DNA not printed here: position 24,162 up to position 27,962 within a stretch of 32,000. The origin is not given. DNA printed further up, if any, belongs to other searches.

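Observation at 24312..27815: Single 1167-aa ORF fusing an OGT-like GT41 enzyme to a GT4 glycosyltransferase, with a composition break inside the ORF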

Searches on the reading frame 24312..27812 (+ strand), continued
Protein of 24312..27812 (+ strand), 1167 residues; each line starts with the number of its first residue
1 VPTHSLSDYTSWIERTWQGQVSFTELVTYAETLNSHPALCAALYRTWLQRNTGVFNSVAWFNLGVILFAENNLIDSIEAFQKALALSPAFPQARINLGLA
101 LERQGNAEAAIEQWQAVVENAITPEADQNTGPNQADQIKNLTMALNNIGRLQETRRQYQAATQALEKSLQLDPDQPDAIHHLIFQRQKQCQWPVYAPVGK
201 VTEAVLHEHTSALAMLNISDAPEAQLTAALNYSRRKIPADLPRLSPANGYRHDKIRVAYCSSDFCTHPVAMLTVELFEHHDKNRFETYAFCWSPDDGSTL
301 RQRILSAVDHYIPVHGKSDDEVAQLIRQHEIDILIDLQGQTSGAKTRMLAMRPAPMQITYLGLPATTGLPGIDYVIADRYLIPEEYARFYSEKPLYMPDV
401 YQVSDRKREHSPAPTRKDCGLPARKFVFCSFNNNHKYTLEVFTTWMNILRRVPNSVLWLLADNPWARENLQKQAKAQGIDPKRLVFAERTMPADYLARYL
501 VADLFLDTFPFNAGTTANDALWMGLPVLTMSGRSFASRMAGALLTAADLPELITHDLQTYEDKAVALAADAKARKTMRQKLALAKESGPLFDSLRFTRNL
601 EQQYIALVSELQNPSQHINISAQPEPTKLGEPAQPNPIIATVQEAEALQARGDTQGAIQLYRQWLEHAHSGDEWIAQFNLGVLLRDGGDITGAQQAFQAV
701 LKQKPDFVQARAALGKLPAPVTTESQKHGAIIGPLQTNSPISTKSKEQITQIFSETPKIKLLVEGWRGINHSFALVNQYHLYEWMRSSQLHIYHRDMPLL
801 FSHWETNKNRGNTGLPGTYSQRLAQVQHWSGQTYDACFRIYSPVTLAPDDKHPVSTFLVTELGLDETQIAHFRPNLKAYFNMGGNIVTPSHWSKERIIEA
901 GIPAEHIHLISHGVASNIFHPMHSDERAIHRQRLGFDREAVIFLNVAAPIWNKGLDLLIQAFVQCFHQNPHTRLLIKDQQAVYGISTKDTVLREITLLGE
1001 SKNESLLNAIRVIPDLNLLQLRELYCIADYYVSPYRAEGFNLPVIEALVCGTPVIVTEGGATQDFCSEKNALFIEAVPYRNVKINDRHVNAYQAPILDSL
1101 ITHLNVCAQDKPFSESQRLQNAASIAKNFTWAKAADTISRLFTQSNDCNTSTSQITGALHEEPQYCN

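Call 41: find_encoding_contigs(protein=P0049, flank=10000, max_places=1)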
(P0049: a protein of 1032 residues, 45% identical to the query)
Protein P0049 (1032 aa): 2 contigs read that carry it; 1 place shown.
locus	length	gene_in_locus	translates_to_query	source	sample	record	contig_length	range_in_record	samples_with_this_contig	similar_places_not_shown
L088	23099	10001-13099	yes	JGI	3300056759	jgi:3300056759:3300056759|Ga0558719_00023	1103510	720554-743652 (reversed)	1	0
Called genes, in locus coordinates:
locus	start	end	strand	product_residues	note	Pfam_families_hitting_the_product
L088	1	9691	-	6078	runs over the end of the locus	-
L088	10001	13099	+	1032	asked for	PF00515:TPR_1 (faint), PF07719:TPR_2 (faint), PF13374:TPR_10 (faint), PF13424:TPR_12 (weak), PF13844:Glyco_transf_41, PF00534:Glycos_transf_1, PF13692:Glyco_trans_1_4, PF20706:GT4-conflict (weak), +3 more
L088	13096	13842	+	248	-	PF18922:DUF5672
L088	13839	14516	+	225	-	PF00535:Glycos_transf_2 (weak), PF10111:Glyco_tranf_2_2 (weak)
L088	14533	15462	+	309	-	PF13489:Methyltransf_23, PF13847:Methyltransf_31, PF08241:Methyltransf_11, PF08242:Methyltransf_12, PF13649:Methyltransf_25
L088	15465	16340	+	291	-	PF04724:Glyco_transf_17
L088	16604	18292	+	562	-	PF05050:Methyltransf_21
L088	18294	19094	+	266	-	PF05050:Methyltransf_21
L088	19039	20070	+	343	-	PF01073:3Beta_HSD, PF01370:Epimerase, PF02719:Polysacc_synt_2, PF04321:RmlD_sub_bind, PF13460:NAD_binding_10, PF16363:GDP_Man_Dehyd, PF07993:NAD_binding_4 (weak)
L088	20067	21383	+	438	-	PF03721:UDPG_MGDP_dh_N, PF00984:UDPG_MGDP_dh, PF03720:UDPG_MGDP_dh_C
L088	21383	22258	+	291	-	PF00106:adh_short, PF08659:KR, PF13561:adh_short_C2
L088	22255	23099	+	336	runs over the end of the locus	PF01408:GFO_IDH_MocA, PF03447:NAD_binding_3, PF02894:GFO_IDH_MocA_C, PF22725:GFO_IDH_MocA_C3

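Call 43: search_protein_families(library=ncbifam, proteins=[L001:12146-13027:+], max_evalue=0.001)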
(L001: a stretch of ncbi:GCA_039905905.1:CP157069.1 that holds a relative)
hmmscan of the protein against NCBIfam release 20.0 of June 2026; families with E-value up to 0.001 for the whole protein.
L001:12146-13027:+ (294 aa): 0 families

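Call 62: predict_structure(alignment_id=A2)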
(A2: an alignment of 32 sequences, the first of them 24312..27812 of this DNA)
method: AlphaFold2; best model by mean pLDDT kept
length: 1167 residues; sequences in the alignment: 32
mean_pLDDT: 85.6   pTM: 0.55
mean pLDDT of the five models: 85.6, 85.2, 84.3, 82.6, 82.1
residues with pLDDT >= 90: 673; 70-90: 361; 50-70: 45; < 50: 88
segments of 3 or more residues with pLDDT < 50: 1-4, 129-132, 615-635, 720-742, 748-755, 1145-1167
pLDDT, mean of each block of 10 residues (from residue 1): 53 84 86 72 89 88 91 93 92 95 94 93 57 74 95 92 96 92 94 94 93 92 93 85 88 94 86 93 97 84 94 90 95 92 86 94 82 93 92 91 87 92 96 92 98 96 92 97 93 91 96 90 96 94 94 97 97 95 91 94 93 52 32 56 84 91 81 90 92 95 92 78 33 40 49 60 91 91 91 92 65 78 89 92 84 90 82 87 91 91 93 92 89 87 85 81 96 92 82 91 91 88 95 74 91 91 89 91 76 91 96 92 94 93 54 35 27
secondary structure, 60 per line:
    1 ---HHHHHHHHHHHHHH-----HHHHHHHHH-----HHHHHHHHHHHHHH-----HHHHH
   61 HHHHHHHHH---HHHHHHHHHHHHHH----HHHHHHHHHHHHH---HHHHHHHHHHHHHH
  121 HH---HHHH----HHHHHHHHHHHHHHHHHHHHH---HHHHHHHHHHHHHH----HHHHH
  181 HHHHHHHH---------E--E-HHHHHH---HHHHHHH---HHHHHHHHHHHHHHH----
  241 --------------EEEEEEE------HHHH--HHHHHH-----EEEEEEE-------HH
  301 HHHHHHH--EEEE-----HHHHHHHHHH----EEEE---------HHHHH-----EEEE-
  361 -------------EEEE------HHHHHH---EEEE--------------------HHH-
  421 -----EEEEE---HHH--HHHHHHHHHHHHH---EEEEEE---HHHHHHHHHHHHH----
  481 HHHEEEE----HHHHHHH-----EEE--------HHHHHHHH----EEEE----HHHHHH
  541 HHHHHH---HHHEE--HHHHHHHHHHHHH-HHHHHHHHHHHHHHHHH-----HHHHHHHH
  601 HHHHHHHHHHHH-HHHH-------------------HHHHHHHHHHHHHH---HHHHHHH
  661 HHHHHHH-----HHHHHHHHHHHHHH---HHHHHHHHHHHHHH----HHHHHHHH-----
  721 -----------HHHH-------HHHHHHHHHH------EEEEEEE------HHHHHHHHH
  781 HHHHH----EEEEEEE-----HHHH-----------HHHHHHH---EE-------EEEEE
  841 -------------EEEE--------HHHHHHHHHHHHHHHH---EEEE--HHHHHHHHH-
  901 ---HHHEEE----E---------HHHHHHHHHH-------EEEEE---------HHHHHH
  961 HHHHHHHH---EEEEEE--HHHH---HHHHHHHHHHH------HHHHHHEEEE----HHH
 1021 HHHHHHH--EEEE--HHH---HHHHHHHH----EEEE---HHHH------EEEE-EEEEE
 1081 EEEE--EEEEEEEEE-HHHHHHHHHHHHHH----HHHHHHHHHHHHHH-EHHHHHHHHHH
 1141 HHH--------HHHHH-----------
elements in order (helices of 4 or more, strands of 3 or more residues): H4-17 H23-31 H37-50 H56-69 H73-86 H91-103 H107-122 H126-129 H134-154 H158-171 H176-188 H203-208 H212-218 H222-236 E255-261 H268-271 H274-279 E285-291 H299-307 E310-313 H319-328 E333-336 H346-350 E356-359 E374-377 H384-389 E393-396 E426-430 H439-451 E455-460 H464-476 E484-487 H492-498 E504-506 H515-522 E527-530 H535-546 H557-569 H571-587 H593-612 H614-617 H637-650 H654-667 H673-686 H690-703 H708-715 H732-735 H743-752 E759-765 H772-785 E790-796 H802-805 H817-823 E836-840 E854-857 H866-881 E885-888 H891-899 E907-909 H924-933 E941-945 H955-968 E972-977 H980-983 H987-997 H1004-1009 E1010-1013 H1018-1027 E1030-1033 H1042-1049 E1054-1057 H1061-1064 E1071-1074 E1076-1084 E1087-1095 H1097-1110 H1115-1128 H1131-1143 H1152-1156

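Call 66: fold_search(model_id=the predicted structure, library=pdb)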
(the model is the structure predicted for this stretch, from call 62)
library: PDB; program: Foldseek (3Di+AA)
matches with E <= 10: 1827; with E <= 0.001: 413
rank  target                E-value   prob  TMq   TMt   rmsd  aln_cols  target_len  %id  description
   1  2jlb_A                7.9e-38  1.00  0.43  0.88   3.3       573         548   32  Xanthomonas campestris putative OGT (XCC0866), complex with UDP- GlcNAc phosphonate analogue (released 2008-11-25)
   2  2vsy_A                9.8e-38  1.00  0.43  0.89   3.4       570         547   33  Xanthomonas campestris putative OGT (XCC0866), apostructure (released 2008-11-18)
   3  4n39_A                6.2e-37  1.00  0.41  0.66   8.2       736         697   24  Crystal structure of human O-GlcNAc transferase bound to a peptide from HCF-1 pro-repeat 2 (11-26) (released 2014-01-01)
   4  8fe6_A                1.4e-36  1.00  0.40  0.65   8.1       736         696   24  Crystal structure of human O-GlcNAc transferase (OGT) in complex with an exosite-binding peptide and UDP-GlcNAc (released 2023-08-09)
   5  2xgo_B                1.7e-36  1.00  0.42  0.88   3.5       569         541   32  XcOGT in complex with UDP-S-GlcNAc (released 2010-08-25)
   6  2vsn_B                2.3e-36  1.00  0.41  0.86   4.1       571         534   32  Structure and topological arrangement of an O-GlcNAc transferase homolog: insight into molecular control of intracellu (released 2008-06-10)
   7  3pe3_A                3.5e-36  1.00  0.41  0.66   7.8       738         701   24  Structure of human O-GlcNAc transferase and its complex with a peptide substrate (released 2011-01-19)
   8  4gyw_A                7.6e-36  1.00  0.41  0.67   7.0       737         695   24  Crystal structure of human O-GlcNAc Transferase in complex with UDP and a glycopeptide (released 2012-10-31)
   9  2vsn_A                8.7e-36  1.00  0.41  0.88   3.6       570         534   31  Structure and topological arrangement of an O-GlcNAc transferase homolog: insight into molecular control of intracellu (released 2008-06-10)
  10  5c1d_A                9.1e-36  1.00  0.42  0.68   7.6       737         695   24  Human OGT in complex with UDP-5S-GlcNAc and substrate peptide (RB2L) (released 2015-08-05)
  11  5hgv_A                9.9e-36  1.00  0.41  0.67   7.0       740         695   24  Structure of an O-GlcNAc transferase point mutant, D554N in complex with peptide (released 2016-09-14)
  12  6e37_A                1.0e-35  1.00  0.42  0.68   5.0       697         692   24  O-GlcNAc Transferase in complex with covalent inhibitor (released 2019-11-06)
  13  5a01_A                1.2e-35  1.00  0.40  0.67   7.4       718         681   23  O-GlcNAc transferase from Drososphila melanogaster (released 2016-04-27)
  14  8cm9_B                1.3e-35  1.00  0.41  0.66   7.8       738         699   24  Structure of human O-GlcNAc transferase in complex with UDP and tP11 (released 2023-10-04)
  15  5bnw_A                1.4e-35  1.00  0.41  0.67   7.7       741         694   24  The active site of O-GlcNAc transferase imposes constraints on substrate sequence (released 2015-08-05)
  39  2xgs_B                1.9e-33  1.00  0.38  0.90   2.5       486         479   34  XcOGT in complex with C-UDP (released 2010-08-25)
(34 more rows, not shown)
